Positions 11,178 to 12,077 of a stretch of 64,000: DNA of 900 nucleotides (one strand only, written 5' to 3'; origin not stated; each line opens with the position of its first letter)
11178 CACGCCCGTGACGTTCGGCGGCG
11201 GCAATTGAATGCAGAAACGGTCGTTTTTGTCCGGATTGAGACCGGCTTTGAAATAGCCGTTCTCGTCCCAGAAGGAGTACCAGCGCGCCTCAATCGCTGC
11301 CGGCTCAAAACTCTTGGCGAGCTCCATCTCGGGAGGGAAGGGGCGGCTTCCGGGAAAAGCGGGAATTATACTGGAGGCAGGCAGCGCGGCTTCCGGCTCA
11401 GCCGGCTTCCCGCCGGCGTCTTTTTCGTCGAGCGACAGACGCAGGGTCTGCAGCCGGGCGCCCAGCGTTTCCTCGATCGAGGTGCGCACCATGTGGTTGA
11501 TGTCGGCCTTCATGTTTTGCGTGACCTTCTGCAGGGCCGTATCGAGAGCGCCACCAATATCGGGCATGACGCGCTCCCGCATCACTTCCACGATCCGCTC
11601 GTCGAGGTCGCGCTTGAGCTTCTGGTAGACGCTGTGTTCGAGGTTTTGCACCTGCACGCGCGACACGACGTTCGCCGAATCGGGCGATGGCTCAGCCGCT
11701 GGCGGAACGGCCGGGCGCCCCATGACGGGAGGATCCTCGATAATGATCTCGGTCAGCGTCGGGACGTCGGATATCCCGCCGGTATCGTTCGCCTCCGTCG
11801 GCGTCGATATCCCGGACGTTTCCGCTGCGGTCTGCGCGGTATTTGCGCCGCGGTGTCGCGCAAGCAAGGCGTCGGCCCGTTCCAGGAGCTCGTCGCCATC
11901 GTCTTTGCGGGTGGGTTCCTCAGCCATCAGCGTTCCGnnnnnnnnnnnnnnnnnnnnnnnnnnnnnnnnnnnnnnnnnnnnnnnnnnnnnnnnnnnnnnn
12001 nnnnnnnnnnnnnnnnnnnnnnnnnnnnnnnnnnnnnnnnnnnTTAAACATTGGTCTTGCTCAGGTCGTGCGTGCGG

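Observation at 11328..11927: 200-codon in-frame N-terminal extension on valine--tRNA ligase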

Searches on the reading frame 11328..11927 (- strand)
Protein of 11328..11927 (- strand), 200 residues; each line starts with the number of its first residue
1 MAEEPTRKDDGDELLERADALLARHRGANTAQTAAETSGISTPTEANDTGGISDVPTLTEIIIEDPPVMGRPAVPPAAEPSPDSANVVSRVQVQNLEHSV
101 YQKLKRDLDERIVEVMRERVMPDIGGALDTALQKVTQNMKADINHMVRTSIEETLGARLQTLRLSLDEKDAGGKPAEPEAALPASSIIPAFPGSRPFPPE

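Call 4: search_protein_families(library=pfam, proteins=[window:11328-11927:-], max_evalue=0.1)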
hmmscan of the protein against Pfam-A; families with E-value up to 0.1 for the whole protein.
window:11328-11927:- (200 aa): 1 family
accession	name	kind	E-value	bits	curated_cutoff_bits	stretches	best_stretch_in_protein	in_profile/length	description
PF19941.4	DUF6403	-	0.024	15.3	26.9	1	6-37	34-65/77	Family of unknown function (DUF6403)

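Call 5: search_protein_families(library=ncbifam, proteins=[window:11328-11927:-], max_evalue=0.1)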
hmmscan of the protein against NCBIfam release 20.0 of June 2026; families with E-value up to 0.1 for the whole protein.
window:11328-11927:- (200 aa): 1 family
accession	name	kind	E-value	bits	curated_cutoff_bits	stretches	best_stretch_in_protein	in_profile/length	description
NF053561.1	Rkd2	equivalog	0.011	15.4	290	1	91-122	138-169/196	arcadin-2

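Call 6: find_homologous_proteins(query=window:11328-11927:-, max_evalue=0.001)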
Query window:11328-11927:- (200 aa): 26 proteins with E <= 0.001 among 845 candidates.
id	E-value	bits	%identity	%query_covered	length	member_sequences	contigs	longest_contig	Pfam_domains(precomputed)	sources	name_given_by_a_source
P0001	2.3e-91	323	81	100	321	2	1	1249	PF09334.18,PF00133.29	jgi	-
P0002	9.7e-69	249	73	83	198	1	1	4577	-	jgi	jgi:hypothetical protein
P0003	1.3e-41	161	64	63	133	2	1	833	-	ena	-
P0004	6.6e-41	158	54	97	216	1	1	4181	-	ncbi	ncbi:MAG: hypothetical protein ACREVR_04680, partial [Burkholderiales bacterium]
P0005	5.6e-40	155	53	93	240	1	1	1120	-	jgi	jgi:hypothetical protein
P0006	8.7e-40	155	49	96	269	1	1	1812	PF00133.29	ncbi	ncbi:MAG: class I tRNA ligase family protein, partial [Burkholderiales bacterium]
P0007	2.0e-39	154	53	84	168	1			-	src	-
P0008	2.7e-39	153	53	86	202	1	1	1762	-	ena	-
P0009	2.7e-39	153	51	96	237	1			-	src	-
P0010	3.4e-38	150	50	98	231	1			-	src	-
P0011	4.8e-36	143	53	83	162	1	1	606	-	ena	-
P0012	4.9e-36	143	49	79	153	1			-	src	-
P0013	7.5e-36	142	48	82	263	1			PF09334.18,PF00133.29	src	-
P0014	1.3e-34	138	46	96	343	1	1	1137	PF00133.29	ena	-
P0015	3.1e-34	137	47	96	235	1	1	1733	-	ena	-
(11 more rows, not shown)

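Call 11: find_related_loci(query=A1, collection=genome_contigs, flank=5000)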
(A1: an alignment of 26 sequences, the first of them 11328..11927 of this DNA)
Query A1 (200 aa) in genome_contigs; peptide patterns used: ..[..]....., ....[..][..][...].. (x = any residue, [..] = any of these).
149 stretches matched a pattern; 62 encode a relative of the query (tblastn E <= 1e-3); 62 distinct loci.
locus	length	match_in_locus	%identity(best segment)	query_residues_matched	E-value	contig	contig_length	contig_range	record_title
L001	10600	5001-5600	95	1-200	4e-126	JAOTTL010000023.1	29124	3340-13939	MAG: Betaproteobacteria bacterium isolate 13_July_SF_Bin19 13_July_SF_Bin19_scaffold_442_c1, whole genome shotgun sequen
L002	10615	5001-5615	76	1-200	9e-92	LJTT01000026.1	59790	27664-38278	MAG: Betaproteobacteria bacterium SG8_41 WOR_8-12_842, whole genome shotgun sequence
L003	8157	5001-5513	72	1-171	2e-70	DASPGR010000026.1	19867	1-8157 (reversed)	MAG TPA_asm: Burkholderiales bacterium isolate SMAG_U16456 k141_122952, whole genome shotgun sequence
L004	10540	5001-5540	55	1-194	8e-55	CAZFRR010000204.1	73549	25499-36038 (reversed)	MAG TPA_asm: uncultured Streptomycetaceae bacterium isolate binchicken_co165_43 genome assembly, contig: k141_1931935, w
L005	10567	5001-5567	55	1-191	1e-54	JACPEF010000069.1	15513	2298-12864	MAG: Betaproteobacteria bacterium isolate NC_groundwater_328_Ag_B-0.1um_65_11 GD18-4_B1_scaffold_338800, whole genome sh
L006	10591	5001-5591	53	1-198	2e-53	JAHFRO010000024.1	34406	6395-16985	MAG: Betaproteobacteria bacterium isolate nzgw576 NODE_373_length_34407_cov_19.312664, whole genome shotgun sequence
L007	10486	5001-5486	55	1-171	3e-49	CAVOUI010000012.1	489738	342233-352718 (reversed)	MAG: uncultured beta proteobacterium isolate MFD10007.bin.2.149 genome assembly, contig: contig_29626, whole genome shot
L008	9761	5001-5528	51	1-186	1e-48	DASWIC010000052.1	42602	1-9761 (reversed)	MAG TPA_asm: Burkholderiales bacterium isolate SMAG_U2858 k141_1133451, whole genome shotgun sequence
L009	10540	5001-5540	51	1-194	1e-48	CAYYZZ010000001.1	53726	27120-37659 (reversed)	MAG TPA_asm: uncultured Streptomycetaceae bacterium isolate SRP136066_co1_25 genome assembly, contig: NODE_385_length_53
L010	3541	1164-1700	53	1-194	1e-48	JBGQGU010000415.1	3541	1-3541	MAG: Gammaproteobacteria bacterium isolate OBJ2_061818_090_2 k141_1098515_length_3541_cov_23.2647, whole genome shotgun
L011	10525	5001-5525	50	1-196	5e-48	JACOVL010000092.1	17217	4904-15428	MAG: Betaproteobacteria bacterium isolate NC_groundwater_99_Ag_S-0.1um_66_148 S_p1_S3_170907_scaffold_989956, whole geno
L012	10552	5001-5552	49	1-193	3e-47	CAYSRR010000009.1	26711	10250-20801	MAG TPA_asm: uncultured Streptomycetaceae bacterium isolate SRP344714_co2_10 genome assembly, contig: NODE_4573_length_2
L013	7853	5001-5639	46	1-200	2e-47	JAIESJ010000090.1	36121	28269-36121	MAG: Burkholderiales bacterium isolate co.spades.METABAT.2.5kb_011 c_000000441438, whole genome shotgun sequence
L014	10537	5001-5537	50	1-196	2e-47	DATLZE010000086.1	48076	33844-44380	MAG TPA_asm: Burkholderiales bacterium isolate SMAG_U13290 k141_486972, whole genome shotgun sequence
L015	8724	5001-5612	49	1-196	4e-47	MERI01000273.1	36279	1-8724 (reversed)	MAG: Betaproteobacteria bacterium RIFCSPLOWO2_12_FULL_62_58 rifcsplowo2_12_scaffold_957, whole genome shotgun sequence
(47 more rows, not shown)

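Call 20: search_protein_representatives(alignment_id=A1)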
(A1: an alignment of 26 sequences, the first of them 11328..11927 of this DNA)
Query: 26 sequences, 187 profile positions. Proteins with E-value up to 0.001 (for the whole library): 286; up to 1e-10: 87; up to 1e-30: 31. The best 150 are listed.
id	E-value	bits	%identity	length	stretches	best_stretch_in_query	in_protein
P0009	1.6e-78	279.2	-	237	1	1-181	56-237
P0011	7.3e-70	251.0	-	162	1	1-161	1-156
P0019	9.9e-70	250.5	-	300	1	1-185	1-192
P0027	1.3e-69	250.1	-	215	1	1-178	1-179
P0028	8.5e-66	237.7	-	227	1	4-185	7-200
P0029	1.1e-63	230.9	-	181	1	4-171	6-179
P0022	5.1e-60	218.9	-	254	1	1-155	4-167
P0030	1.9e-59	217.0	-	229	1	1-184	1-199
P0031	1.8e-58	213.9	-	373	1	1-184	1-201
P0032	1.3e-53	198.0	-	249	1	8-184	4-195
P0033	1.4e-51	191.4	-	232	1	7-184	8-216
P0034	1.1e-45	172.1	-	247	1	1-184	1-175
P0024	3.2e-43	164.1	-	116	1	1-113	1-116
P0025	1.7e-42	161.7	-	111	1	1-118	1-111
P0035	4.8e-42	160.3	-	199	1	13-184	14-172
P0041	3.5e-39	150.9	-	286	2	71-182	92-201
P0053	1.2e-28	116.6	-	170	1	7-164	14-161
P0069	5.0e-21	91.7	-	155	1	9-159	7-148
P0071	1.5e-20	90.2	-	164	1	1-156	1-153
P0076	1.9e-18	83.3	-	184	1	12-161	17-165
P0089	7.4e-14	68.4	-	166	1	8-170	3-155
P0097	6.9e-12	61.9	-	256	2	45-172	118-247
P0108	1.6e-10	57.5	-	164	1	8-154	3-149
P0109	2.1e-10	57.1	-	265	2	98-167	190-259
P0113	7.1e-10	55.4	-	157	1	9-158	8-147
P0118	1.8e-09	54.1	-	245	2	50-97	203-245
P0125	3.9e-09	53.0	-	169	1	3-152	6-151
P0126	8.8e-09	51.8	-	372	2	101-171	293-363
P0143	7.6e-08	48.8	-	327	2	20-161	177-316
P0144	8.6e-08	48.6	-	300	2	10-81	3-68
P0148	1.9e-07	47.5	-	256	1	85-140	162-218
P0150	2.0e-07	47.4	-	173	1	2-149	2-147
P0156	4.1e-07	46.4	-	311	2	100-151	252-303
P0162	7.3e-07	45.6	-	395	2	10-104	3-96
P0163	7.6e-07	45.5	-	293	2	98-152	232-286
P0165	8.2e-07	45.4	-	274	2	43-160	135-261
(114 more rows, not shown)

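Call 22: search_protein_families(library=pfam, proteins=[P0053, P0069, P0071, P0076, P0089, P0108, P0113, P0125, P0097, P0143], max_evalue=1)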
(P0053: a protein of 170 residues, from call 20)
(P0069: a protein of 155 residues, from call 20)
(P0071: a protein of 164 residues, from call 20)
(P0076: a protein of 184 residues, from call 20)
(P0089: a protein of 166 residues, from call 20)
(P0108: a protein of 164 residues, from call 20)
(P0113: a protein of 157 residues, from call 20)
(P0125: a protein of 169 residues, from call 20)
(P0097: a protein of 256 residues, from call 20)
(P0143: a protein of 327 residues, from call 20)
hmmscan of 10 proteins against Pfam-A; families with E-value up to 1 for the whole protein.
P0053 (170 aa): 3 families
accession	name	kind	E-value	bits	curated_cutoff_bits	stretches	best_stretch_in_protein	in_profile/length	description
PF06074.18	Portal_Mu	-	0.11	12.2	23.9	1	84-151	213-280/336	Portal protein of Mu bacteriophage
PF07704.17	PSK_trans_fac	-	0.29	12.5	28.3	1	125-159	15-49/82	Rv0623-like transcription factor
PF13977.11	TetR_C_6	-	0.57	10.8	27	1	78-109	32-63/115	BetI-type transcriptional repressor, C-terminal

P0069 (155 aa): 3 families
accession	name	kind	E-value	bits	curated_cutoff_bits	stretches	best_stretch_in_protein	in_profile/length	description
PF20652.3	Sec8_C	-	0.046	13.6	25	1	110-147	21-58/260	Exocyst complex component Sec8 C-terminal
PF15342.11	FAM212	-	0.062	13.6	27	1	8-28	19-39/60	FAM212 family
PF06074.18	Portal_Mu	-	0.21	11.3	23.9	1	82-144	219-281/336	Portal protein of Mu bacteriophage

P0071 (164 aa): 0 families

P0076 (184 aa): 0 families

P0089 (166 aa): 3 families
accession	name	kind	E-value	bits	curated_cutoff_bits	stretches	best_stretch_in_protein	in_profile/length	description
PF14023.12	Bestrophin-like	-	0.011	15.7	32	1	108-156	73-120/232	Bestrophin-like domain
PF14666.11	RICTOR_M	-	0.13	12.5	27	0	74-101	56-82/104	Rapamycin-insensitive companion of mTOR, middle domain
PF02260.25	FATC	-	0.27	11.4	25.3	0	11-30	6-23/32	FATC domain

P0108 (164 aa): 4 families
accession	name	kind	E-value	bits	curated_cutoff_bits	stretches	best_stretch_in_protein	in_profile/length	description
PF12632.12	Vezatin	-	0.014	15.3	22.3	1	102-151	101-150/282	Mysoin-binding motif of peroxisomes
PF05300.16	MIC19_MIC25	-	0.045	14.6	33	1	18-139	6-87/168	MICOS complex subunit MIC19/MIC25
PF24993.1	GNC1_N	-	0.057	13.6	26.3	1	89-161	22-93/134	Stalled ribosome sensor GCN1 N-terminal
PF10557.15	Cullin_Nedd8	-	0.35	11.4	36.9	0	92-127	19-53/63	Cullin protein neddylation domain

P0113 (157 aa): 3 families
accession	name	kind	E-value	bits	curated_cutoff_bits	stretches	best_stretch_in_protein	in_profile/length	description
PF00343.26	Phosphorylase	-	0.036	12.8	27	1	46-106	245-305/713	Carbohydrate phosphorylase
PF01259.24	SAICAR_synt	-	0.039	14.2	20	1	79-147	35-103/233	SAICAR synthetase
PF23936.1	HB_ELP1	-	0.21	11.6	27.4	0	25-74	103-151/171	ELP1 three-helix bundle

P0125 (169 aa): 2 families
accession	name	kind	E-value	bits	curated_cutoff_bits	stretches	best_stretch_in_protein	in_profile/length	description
PF04286.17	DUF445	-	0.083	13.2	33.8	1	97-147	277-325/368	Protein of unknown function (DUF445)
PF23461.1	ZMYND11_CC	-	0.8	10.6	27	0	96-113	27-44/54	ZMYND11 protein coiled-coil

P0097 (256 aa): 8 families
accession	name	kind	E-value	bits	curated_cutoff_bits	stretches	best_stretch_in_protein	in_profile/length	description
PF05065.19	Phage_capsid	-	0.015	15.2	24.2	1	203-243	84-124/280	Phage capsid family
PF25267.1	TANGO6_N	-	0.024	14.2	27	1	155-231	110-185/300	TANGO6 N-terminal domain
PF04286.17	DUF445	-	0.026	14.8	33.8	1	166-230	270-332/368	Protein of unknown function (DUF445)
PF10737.14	GerPC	-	0.031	14.7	22.4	1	176-230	73-127/174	Spore germination protein GerPC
PF10074.15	RovC_DNA-bd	-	0.07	14.2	26.4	1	155-197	28-70/107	T6SS, Transcription factor, DNA binding domain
PF04415.17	DUF515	-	0.075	11.9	29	1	149-234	86-171/449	Protein of unknown function (DUF515)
PF20003.4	fvmX5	-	0.1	12.9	24.2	1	148-228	83-162/187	FtsH ternary system domain X5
PF25229.1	Salactin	-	0.16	11.5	27.1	1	150-234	220-308/335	Salactin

P0143 (327 aa): 0 families

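Call 23: list_cluster_members(proteins=[P0053, P0069, P0071, P0076, P0089, P0108, P0113, P0125, P0097, P0143])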
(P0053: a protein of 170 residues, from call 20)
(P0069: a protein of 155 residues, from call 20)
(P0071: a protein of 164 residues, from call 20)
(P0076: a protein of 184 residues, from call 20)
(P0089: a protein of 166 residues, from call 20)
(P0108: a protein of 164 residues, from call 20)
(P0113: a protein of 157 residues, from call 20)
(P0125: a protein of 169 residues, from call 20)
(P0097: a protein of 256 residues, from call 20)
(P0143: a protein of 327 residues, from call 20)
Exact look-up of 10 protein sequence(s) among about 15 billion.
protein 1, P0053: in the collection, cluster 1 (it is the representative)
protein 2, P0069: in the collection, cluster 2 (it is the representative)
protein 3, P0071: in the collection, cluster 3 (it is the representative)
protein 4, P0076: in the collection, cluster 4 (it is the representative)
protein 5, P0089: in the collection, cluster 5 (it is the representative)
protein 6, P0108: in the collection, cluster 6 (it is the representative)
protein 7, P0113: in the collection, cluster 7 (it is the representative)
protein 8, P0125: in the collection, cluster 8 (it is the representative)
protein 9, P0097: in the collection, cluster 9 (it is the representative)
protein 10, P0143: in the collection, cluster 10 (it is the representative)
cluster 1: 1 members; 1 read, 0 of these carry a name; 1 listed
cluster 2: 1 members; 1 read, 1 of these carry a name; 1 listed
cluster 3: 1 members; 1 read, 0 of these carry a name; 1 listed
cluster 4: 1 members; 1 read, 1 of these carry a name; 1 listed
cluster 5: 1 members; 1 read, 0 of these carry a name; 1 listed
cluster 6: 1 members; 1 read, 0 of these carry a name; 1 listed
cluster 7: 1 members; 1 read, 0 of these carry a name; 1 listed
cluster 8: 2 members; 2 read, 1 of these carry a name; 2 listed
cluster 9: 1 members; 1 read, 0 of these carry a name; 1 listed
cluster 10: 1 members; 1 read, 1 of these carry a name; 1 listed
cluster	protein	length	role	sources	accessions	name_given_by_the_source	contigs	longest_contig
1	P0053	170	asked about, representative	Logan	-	-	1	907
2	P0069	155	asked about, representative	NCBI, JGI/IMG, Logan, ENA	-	hypothetical protein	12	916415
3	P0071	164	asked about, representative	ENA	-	-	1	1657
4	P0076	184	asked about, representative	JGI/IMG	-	hypothetical protein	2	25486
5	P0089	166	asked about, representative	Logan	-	-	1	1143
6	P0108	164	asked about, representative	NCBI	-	-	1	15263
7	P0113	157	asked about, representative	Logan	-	-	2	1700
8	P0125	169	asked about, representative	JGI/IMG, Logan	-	hypothetical protein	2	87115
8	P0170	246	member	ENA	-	-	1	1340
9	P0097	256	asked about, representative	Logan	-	-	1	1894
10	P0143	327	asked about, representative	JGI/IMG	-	hypothetical protein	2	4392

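Call 24: find_encoding_contigs(protein=P0069, flank=5000, max_places=4)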
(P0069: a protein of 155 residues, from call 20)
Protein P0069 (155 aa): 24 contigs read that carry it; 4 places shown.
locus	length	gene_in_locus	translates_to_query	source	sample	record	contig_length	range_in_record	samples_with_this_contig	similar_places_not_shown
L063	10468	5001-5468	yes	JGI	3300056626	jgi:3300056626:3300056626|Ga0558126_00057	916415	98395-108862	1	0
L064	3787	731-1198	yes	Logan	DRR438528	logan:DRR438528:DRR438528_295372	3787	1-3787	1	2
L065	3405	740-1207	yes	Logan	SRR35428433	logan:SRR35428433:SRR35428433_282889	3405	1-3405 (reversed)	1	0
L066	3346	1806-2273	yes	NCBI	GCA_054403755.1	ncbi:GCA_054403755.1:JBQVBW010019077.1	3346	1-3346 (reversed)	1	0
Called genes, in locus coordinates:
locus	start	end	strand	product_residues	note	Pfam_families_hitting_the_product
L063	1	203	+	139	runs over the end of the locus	-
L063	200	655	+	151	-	PF06271:RDD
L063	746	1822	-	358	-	PF03739:LptF_LptG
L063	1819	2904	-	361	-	PF03739:LptF_LptG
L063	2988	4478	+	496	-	PF02789:Peptidase_M17_N, PF00883:Peptidase_M17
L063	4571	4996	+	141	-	PF04364:DNA_pol3_chi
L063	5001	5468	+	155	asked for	-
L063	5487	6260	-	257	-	PF20260:PUA_4, PF04452:Methyltrans_RNA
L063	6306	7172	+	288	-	PF00459:Inositol_P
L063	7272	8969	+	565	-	PF02776:TPP_enzyme_N, PF00205:TPP_enzyme_M, PF02775:TPP_enzyme_C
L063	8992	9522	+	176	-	PF01842:ACT, PF22629:ACT_AHAS_ss, PF13710:ACT_5, PF10369:ALS_ss_C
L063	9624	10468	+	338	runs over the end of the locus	PF02826:2-Hacid_dh_C (weak), PF03807:F420_oxidored (faint), PF07991:KARI_N, PF01450:KARI_C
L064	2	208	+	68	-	?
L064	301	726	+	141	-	PF04364:DNA_pol3_chi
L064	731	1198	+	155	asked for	-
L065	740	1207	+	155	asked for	-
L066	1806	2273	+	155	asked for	-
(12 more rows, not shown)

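Call 25: predict_structure(alignment_id=A1)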
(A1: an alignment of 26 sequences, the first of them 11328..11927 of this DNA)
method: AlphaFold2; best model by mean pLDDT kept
length: 200 residues; sequences in the alignment: 26
mean_pLDDT: 70.6   pTM: 0.33
mean pLDDT of the five models: 70.6, 69.1, 68.1, 67.0, 66.8
residues with pLDDT >= 90: 72; 70-90: 30; 50-70: 41; < 50: 57
segments of 3 or more residues with pLDDT < 50: 32-79, 179-183
pLDDT, mean of each block of 10 residues (from residue 1): 55 84 71 43 35 42 40 45 70 92 97 94 94 98 98 98 93 57 51 54
secondary structure, 60 per line:
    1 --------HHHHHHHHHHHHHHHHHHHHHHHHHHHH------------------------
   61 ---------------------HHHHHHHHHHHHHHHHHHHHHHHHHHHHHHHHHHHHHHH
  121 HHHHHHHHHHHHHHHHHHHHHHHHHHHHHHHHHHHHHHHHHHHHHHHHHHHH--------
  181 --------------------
elements in order: H9-36 H82-172

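Call 26: find_encoding_contigs(protein=P0125, flank=5000, max_places=2)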
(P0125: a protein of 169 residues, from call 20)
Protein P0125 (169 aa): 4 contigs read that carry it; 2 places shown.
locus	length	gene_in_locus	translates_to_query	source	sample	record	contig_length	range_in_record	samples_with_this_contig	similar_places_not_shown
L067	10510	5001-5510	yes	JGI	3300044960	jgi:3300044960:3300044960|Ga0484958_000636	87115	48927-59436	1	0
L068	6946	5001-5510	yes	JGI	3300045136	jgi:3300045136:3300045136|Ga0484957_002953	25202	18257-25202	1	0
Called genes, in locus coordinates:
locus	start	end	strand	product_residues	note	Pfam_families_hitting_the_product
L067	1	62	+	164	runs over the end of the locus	-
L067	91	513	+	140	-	PF06271:RDD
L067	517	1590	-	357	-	PF03739:LptF_LptG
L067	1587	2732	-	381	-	PF03739:LptF_LptG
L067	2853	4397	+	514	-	PF02789:Peptidase_M17_N, PF00883:Peptidase_M17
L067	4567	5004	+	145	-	PF04364:DNA_pol3_chi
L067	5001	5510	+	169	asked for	-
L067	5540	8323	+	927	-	PF00133:tRNA-synt_1, PF09334:tRNA-synt_1g (weak), PF13603:tRNA-synt_1_2 (weak), PF09334:tRNA-synt_1g (weak), PF08264:Anticodon_1, PF10458:Val_tRNA-synt_C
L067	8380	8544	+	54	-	-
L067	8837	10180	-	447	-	PF03349:Toluene_X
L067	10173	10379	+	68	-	-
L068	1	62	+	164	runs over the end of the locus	-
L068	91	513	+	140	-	PF06271:RDD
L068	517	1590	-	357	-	PF03739:LptF_LptG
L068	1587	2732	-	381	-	PF03739:LptF_LptG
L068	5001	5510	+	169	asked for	-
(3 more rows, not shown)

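Call 27: find_encoding_contigs(protein=P0076, flank=5000, max_places=2)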
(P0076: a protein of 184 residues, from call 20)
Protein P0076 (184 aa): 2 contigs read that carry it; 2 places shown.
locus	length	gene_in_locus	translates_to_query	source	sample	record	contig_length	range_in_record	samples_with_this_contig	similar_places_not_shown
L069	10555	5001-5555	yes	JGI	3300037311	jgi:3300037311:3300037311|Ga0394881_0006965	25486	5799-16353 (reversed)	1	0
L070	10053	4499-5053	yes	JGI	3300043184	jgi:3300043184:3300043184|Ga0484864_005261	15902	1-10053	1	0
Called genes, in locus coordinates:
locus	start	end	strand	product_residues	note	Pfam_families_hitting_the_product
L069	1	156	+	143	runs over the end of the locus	-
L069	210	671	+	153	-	PF06271:RDD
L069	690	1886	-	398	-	PF03739:LptF_LptG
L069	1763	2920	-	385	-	PF03739:LptF_LptG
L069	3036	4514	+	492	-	PF02789:Peptidase_M17_N, PF00883:Peptidase_M17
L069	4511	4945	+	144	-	PF04364:DNA_pol3_chi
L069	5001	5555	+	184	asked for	-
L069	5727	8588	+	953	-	PF00133:tRNA-synt_1, PF09334:tRNA-synt_1g (weak), PF13603:tRNA-synt_1_2 (weak), PF08264:Anticodon_1, PF10458:Val_tRNA-synt_C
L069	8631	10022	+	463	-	PF05977:MFS_3, PF07690:MFS_1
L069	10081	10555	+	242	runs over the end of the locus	PF01755:Glyco_transf_25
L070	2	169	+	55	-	?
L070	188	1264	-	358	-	PF03739:LptF_LptG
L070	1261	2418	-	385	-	PF03739:LptF_LptG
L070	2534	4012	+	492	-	PF02789:Peptidase_M17_N, PF00883:Peptidase_M17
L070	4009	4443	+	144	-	PF04364:DNA_pol3_chi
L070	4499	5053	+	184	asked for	-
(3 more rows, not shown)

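Call 28: find_encoding_contigs(protein=P0108, flank=5000, max_places=2)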
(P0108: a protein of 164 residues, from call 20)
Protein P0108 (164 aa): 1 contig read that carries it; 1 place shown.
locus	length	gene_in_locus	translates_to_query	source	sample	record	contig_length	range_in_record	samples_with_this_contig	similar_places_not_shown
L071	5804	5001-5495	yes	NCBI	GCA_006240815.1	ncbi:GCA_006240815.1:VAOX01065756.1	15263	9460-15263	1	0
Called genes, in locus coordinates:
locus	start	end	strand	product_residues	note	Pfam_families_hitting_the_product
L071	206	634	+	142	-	PF06271:RDD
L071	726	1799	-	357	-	PF03739:LptF_LptG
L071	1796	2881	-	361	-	PF03739:LptF_LptG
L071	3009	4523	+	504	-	PF02789:Peptidase_M17_N, PF00883:Peptidase_M17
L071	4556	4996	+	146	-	PF04364:DNA_pol3_chi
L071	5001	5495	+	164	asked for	-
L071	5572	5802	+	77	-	?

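Call 33: fold_search(model_id=the predicted structure, library=pdb)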
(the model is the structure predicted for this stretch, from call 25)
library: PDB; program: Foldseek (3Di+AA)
matches with E <= 10: 0; with E <= 0.001: 0
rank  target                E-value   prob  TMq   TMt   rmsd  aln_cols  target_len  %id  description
